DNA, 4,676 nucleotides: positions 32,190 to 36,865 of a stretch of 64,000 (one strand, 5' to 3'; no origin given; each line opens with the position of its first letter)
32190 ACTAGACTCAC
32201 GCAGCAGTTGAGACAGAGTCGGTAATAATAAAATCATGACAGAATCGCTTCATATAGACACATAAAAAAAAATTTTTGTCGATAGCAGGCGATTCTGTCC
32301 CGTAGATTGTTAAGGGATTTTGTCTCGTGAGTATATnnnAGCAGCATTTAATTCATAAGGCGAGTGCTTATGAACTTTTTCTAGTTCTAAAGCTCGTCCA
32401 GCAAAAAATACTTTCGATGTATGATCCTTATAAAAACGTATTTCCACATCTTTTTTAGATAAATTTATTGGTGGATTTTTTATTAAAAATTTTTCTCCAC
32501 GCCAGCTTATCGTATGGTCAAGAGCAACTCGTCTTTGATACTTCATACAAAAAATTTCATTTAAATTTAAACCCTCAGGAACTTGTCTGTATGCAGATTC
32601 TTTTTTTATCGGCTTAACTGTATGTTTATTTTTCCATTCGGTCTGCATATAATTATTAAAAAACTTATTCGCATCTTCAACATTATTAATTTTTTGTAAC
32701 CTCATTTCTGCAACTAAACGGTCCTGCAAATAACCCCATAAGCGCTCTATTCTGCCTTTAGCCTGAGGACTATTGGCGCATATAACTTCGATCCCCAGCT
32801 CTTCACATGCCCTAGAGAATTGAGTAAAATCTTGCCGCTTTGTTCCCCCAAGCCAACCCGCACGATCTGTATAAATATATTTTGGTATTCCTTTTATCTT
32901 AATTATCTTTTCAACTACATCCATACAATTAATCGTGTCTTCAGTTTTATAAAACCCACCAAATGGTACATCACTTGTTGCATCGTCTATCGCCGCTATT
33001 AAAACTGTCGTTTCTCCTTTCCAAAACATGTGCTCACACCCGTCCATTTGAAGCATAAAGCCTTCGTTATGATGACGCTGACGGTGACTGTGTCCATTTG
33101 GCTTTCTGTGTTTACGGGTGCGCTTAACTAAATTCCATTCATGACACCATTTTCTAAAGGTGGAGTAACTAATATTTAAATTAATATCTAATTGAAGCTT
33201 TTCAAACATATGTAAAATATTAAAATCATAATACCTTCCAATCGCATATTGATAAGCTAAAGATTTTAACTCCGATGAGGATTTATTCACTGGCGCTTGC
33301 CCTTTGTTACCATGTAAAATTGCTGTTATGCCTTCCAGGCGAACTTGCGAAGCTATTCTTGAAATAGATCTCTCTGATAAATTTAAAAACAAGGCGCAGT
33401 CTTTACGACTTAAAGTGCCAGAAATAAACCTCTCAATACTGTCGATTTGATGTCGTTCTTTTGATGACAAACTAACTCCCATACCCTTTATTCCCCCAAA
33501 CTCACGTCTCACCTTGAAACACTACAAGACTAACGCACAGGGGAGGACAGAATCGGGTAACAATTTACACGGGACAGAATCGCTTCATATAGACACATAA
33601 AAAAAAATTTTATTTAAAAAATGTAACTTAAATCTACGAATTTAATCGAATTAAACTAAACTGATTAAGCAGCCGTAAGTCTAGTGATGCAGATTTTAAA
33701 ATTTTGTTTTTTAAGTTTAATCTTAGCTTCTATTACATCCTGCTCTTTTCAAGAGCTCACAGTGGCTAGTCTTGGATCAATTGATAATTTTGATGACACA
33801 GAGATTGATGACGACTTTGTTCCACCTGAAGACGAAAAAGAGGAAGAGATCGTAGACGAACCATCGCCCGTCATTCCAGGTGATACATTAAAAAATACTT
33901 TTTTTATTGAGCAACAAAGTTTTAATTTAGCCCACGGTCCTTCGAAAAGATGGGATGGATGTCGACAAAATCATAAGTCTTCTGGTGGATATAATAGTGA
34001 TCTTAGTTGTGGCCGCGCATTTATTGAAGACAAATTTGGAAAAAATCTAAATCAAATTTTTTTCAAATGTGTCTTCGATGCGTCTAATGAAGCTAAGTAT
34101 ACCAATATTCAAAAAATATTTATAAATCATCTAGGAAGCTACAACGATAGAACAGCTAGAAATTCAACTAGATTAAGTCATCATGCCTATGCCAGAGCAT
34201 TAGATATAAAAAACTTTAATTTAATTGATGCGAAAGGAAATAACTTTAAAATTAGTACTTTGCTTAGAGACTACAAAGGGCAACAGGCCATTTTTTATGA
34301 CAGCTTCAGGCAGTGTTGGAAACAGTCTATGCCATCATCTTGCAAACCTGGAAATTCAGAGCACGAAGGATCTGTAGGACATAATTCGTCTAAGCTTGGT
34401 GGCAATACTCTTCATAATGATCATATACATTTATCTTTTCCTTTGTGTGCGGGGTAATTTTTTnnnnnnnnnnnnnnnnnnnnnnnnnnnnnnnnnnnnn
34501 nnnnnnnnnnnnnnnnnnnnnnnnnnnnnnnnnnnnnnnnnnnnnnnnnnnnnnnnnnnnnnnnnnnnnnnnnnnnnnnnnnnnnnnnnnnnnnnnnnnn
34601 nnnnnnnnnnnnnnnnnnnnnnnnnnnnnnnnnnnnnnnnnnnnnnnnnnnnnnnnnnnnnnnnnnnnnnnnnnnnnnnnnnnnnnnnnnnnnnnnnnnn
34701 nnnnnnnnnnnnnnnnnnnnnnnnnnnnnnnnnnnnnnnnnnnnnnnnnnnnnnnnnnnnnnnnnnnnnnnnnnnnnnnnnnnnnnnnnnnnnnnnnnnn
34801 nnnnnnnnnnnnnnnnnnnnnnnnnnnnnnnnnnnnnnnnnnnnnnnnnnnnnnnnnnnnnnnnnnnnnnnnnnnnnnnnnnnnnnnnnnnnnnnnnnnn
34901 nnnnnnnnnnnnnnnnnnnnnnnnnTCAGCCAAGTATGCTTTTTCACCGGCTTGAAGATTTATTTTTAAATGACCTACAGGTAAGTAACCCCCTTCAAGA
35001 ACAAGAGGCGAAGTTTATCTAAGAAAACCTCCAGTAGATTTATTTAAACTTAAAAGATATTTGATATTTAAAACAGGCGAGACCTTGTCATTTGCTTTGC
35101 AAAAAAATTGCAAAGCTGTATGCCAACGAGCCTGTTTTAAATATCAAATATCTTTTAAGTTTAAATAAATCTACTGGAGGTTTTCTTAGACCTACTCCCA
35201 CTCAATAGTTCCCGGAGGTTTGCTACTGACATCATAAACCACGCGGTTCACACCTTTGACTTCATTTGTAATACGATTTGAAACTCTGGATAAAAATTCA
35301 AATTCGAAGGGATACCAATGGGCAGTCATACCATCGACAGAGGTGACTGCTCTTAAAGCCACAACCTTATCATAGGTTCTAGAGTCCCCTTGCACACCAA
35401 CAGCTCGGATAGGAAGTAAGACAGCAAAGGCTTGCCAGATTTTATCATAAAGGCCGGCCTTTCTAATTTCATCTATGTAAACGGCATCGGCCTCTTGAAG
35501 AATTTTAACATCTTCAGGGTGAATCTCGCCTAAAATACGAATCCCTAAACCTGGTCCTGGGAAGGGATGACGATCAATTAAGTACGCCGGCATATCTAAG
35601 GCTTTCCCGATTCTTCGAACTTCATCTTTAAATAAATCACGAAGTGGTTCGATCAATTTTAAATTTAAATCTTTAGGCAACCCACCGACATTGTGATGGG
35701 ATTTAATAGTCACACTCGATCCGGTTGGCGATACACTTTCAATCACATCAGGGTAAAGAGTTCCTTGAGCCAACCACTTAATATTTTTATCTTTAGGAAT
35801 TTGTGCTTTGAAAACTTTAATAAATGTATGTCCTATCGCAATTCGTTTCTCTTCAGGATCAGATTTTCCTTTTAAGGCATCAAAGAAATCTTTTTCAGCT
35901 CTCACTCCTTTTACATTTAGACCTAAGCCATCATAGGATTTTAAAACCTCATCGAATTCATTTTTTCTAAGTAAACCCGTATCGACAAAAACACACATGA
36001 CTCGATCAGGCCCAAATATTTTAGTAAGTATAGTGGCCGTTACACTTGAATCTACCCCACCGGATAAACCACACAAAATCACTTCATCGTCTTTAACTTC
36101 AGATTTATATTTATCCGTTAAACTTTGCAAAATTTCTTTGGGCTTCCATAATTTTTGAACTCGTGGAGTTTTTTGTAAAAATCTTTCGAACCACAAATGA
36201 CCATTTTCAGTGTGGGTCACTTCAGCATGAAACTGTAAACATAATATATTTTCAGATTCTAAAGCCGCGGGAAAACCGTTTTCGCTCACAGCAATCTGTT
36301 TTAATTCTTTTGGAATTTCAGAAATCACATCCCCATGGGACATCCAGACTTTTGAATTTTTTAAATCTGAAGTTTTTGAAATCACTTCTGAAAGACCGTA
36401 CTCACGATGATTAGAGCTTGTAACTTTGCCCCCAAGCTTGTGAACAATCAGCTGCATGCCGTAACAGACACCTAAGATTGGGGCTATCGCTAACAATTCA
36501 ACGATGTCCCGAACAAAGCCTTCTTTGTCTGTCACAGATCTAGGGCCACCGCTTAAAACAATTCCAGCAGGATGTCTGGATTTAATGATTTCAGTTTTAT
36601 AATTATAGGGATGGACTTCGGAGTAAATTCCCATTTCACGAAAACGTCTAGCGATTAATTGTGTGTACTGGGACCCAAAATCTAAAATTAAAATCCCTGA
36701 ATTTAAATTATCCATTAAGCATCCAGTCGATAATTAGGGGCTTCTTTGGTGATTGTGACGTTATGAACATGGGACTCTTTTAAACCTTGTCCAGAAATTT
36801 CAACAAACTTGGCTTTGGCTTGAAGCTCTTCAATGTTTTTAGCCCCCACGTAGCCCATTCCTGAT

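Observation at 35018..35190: Copy B defines a conserved, partly non-palindromic core with compensatory changes in its apical stem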

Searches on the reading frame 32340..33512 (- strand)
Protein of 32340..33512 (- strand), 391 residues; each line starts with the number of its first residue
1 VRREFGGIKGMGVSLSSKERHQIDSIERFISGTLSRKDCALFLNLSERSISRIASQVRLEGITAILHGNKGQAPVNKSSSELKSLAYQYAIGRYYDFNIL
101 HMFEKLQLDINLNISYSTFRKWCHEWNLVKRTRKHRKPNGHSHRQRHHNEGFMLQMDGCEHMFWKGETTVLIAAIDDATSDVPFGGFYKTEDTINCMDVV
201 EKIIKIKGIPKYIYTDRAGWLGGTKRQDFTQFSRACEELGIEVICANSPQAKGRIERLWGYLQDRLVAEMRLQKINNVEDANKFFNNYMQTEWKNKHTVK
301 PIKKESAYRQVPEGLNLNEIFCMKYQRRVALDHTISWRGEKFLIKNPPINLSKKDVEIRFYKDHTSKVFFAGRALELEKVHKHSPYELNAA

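Call 34: search_protein_families(library=pfam, proteins=[window:32340-33512:-], max_evalue=0.001)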
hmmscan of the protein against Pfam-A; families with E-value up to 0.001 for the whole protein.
window:32340-33512:- (391 aa): 2 families
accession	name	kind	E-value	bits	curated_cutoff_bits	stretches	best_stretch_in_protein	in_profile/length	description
PF13518.12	HTH_28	-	2e-05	25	25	0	26-68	6-47/52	Helix-turn-helix domain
PF13551.12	HTH_29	-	0.00014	22.3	28.1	0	36-77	15-56/64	Winged helix-turn helix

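Call 50: search_protein_families(library=ncbifam, proteins=[window:32340-33512:-], max_evalue=0.01)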
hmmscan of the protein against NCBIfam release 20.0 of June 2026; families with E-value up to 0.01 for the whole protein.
window:32340-33512:- (391 aa): 4 families
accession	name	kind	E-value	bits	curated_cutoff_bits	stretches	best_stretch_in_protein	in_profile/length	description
NF033594.2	transpos_ISNCY_2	equivalog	5.3e-96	322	250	1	26-377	3-364/368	ISNCY family transposase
NF033577.2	transpos_IS481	equivalog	3.1e-22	79.4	224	1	32-291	12-265/284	IS481 family transposase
NF033546.1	transpos_IS21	equivalog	6.4e-12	45.6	160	1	34-297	9-271/294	IS21 family transposase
NF033545.0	transpos_IS630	equivalog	1.7e-05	24.4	100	1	35-146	14-128/299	IS630 family transposase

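Call 51: search_solved_structures(query=window:32340-33512:-, max_evalue=1)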
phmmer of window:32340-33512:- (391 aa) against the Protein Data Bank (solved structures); distinct sequences matched with E-value up to 1: 0.

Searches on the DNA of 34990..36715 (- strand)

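Call 48: search_rna_families(source=window, start=34990, end=35220, threshold=evalue, max_evalue=10)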
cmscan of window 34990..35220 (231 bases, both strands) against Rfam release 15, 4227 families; matches with E-value up to 10: 57.
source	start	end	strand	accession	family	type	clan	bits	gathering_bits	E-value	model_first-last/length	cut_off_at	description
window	34999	35208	-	RF04097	MIR2630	Gene; miRNA;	-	67.3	144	1.6e-13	1-229/229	no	MIR2630 microRNA precursor family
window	35023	35185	+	RF04128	MIR8562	Gene; miRNA;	-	59.9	211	1.3e-10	1-242/242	no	MIR8562 microRNA precursor family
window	35020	35189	+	RF04174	MIR4208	Gene; miRNA;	-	56.9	140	1.4e-08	1-191/191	no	MIR4208 microRNA precursor family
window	35017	35191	-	RF04263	MIR2593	Gene; miRNA;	-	55.8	96.2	3.9e-10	1-116/116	no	MIR2593 microRNA precursor family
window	35025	35183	+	RF04205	MIR2606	Gene; miRNA;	-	55.3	139.7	3e-08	1-165/165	no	MIR2606 microRNA precursor family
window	35019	35189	+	RF03940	MIR9563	Gene; miRNA;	-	54.3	90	2.3e-10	1-127/127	no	MIR9563 microRNA precursor family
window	35009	35200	+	RF03926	MIR1435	Gene; miRNA;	-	52.5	94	1.6e-07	1-186/186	no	MIR1435 microRNA precursor family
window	35027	35181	+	RF04171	MIR1509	Gene; miRNA;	-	49.2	87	2.2e-09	1-121/121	no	MIR1509 microRNA precursor family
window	35019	35189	-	RF04127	MIR8007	Gene; miRNA;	-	48.9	195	1.7e-08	1-224/226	no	MIR8007 microRNA precursor family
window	35008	35199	-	RF03926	MIR1435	Gene; miRNA;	-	48.3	94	1.2e-06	1-186/186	no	MIR1435 microRNA precursor family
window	35039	35171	+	RF03601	MIR7993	Gene; miRNA;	-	47.6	100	3e-08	1-138/138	no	MIR7993 microRNA precursor family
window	35027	35181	-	RF04171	MIR1509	Gene; miRNA;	-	46.9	87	9e-09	1-121/121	no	MIR1509 microRNA precursor family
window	35044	35163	-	RF03583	MIR781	Gene; miRNA;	-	41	88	5.7e-07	1-94/94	no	MIR781 microRNA precursor family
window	35041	35167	+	RF04225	MIR7502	Gene; miRNA;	-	40.4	71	0.001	1-143/143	no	MIR7502 microRNA precursor family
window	35038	35169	-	RF04174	MIR4208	Gene; miRNA;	-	38.8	140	8.6e-05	1-191/191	no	MIR4208 microRNA precursor family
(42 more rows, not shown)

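Call 49: search_rna_families(source=L009, start=3400, end=3690, threshold=evalue, max_evalue=10)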
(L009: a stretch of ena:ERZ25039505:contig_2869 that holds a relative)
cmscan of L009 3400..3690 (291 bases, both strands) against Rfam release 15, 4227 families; matches with E-value up to 10: 17.
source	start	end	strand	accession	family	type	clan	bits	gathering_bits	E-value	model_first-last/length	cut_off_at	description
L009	3419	3667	-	RF04133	MIR2646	Gene; miRNA;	-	106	245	2.4e-24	1-256/256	no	MIR2646 microRNA precursor family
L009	3423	3663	-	RF00885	MIR821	Gene; miRNA;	-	97.9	249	4.6e-19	38-238/275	no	MIR821 microRNA precursor family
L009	3426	3660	+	RF00885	MIR821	Gene; miRNA;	-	93.3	249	4.9e-18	41-235/275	no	MIR821 microRNA precursor family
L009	3451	3635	+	RF04209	MIR7533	Gene; miRNA;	-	68.1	230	1.1e-13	1-249/249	no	MIR7533 microRNA precursor family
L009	3404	3659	+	RF03922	MIR2119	Gene; miRNA;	-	36.5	73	0.0014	1-188/188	no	MIR2119 microRNA precursor family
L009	3463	3623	+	RF04174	MIR4208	Gene; miRNA;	-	35.9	140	0.00044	6-185/191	no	MIR4208 microRNA precursor family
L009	3464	3623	+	RF04150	MIR2655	Gene; miRNA;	-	34.7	122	0.00086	1-267/267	no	MIR2655 microRNA precursor family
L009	3445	3640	-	RF03922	MIR2119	Gene; miRNA;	-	34.1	73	0.0043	56-169/188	no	MIR2119 microRNA precursor family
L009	3437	3641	-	RF02729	JA01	Gene; sRNA;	-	25.7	111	0.023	1-153/153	no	Aggregatibacter sRNA JA01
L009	3445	3649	+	RF02729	JA01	Gene; sRNA;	-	25.4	111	0.027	1-153/153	no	Aggregatibacter sRNA JA01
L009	3436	3490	+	RF04352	Plastid-psbA-4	Cis-reg;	CL00153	19.7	56.8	0.58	1-61/61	no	Plastid-psbA-4 3UTR RNA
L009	3596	3650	-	RF04352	Plastid-psbA-4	Cis-reg;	CL00153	19.7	56.8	0.58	1-61/61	no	Plastid-psbA-4 3UTR RNA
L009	3544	3655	-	RF02706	TeloSII_ncR30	Gene; sRNA;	-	15.7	86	0.17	1-226/226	no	TeloSII non coding RNA 30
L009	3476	3515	-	RF00180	REN-SRE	Cis-reg;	-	15.3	41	0.23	1-37/37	no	Renin stability regulatory element (REN-SRE)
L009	3431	3539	+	RF02706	TeloSII_ncR30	Gene; sRNA;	-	13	86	0.78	1-226/226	no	TeloSII non coding RNA 30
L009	3446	3499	-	RF02060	STnc410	Gene; sRNA;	-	10.8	50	5.6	1-158/158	no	Enterobacterial sRNA STnc410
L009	3587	3640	+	RF02060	STnc410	Gene; sRNA;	-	10.8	50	5.6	1-158/158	no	Enterobacterial sRNA STnc410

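Call 93: search_dna_similar(query=window:35070-35138:+, collection=plasmids, mode=distant, max_evalue=1, max_rows=10)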
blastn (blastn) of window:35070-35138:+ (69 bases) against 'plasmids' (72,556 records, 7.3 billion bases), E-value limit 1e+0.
No match.

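Call 94: search_dna_similar(query=window:35070-35138:+, collection=phages, mode=distant, max_evalue=1, max_rows=10)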
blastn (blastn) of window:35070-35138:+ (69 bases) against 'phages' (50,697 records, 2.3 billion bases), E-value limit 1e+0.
No match.
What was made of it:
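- Tried and rejected: blastn of the core against plasmids and phages found no match (calls 93, 94).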
